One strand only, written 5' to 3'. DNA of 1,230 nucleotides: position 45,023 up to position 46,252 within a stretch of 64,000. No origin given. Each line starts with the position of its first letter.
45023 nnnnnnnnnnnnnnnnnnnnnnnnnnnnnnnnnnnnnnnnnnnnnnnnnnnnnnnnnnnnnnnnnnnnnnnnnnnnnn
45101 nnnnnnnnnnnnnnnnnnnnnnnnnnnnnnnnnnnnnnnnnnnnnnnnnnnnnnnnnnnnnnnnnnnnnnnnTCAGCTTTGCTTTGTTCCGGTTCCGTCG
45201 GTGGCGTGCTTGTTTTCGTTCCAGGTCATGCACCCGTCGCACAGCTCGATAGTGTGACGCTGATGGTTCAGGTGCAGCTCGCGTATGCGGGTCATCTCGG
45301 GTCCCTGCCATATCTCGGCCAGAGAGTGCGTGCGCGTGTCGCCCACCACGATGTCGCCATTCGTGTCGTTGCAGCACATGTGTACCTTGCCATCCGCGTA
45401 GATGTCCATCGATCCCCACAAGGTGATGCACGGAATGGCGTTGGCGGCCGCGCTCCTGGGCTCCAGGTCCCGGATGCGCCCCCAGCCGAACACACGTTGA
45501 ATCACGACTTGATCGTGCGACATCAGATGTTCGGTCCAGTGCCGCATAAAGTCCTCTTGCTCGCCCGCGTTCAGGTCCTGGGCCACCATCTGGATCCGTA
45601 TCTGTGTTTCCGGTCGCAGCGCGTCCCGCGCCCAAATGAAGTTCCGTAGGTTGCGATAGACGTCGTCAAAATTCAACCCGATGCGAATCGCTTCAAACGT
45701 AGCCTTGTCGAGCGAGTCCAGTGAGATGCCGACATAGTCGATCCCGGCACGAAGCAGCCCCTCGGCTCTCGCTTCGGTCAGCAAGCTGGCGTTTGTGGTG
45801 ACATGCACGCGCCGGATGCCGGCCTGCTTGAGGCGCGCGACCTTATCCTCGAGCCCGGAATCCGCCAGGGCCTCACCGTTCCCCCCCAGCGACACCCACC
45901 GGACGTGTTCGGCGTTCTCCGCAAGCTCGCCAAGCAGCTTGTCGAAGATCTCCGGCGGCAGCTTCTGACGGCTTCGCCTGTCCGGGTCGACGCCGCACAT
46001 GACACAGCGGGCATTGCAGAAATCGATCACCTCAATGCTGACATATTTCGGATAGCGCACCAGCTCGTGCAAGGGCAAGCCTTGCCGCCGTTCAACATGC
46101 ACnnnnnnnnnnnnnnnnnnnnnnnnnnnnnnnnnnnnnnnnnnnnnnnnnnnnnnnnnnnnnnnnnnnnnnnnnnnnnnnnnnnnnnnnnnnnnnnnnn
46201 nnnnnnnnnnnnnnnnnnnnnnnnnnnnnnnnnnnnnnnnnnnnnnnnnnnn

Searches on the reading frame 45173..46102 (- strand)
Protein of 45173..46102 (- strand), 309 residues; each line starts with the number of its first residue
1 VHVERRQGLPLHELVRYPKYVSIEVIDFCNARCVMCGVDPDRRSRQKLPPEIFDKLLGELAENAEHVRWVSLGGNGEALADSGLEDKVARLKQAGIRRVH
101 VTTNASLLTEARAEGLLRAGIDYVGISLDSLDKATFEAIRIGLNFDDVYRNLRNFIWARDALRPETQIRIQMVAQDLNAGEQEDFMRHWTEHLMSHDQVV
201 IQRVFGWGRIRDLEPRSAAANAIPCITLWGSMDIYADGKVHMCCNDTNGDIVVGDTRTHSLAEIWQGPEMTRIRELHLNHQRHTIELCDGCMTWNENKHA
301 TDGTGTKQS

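Call 59: search_protein_families(library=pfam, proteins=[window:45173-46102:-], max_evalue=0.00001)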
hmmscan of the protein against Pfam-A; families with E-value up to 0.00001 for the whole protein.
window:45173-46102:- (309 aa): 2 families
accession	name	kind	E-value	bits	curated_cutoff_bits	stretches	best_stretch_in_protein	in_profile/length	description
PF04055.27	Radical_SAM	-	9.4e-18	65.4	29.5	1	23-155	1-136/166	Radical SAM superfamily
PF13186.11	SPASM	-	1.3e-14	54.6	21.5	1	225-291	1-66/67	Iron-sulfur cluster-binding domain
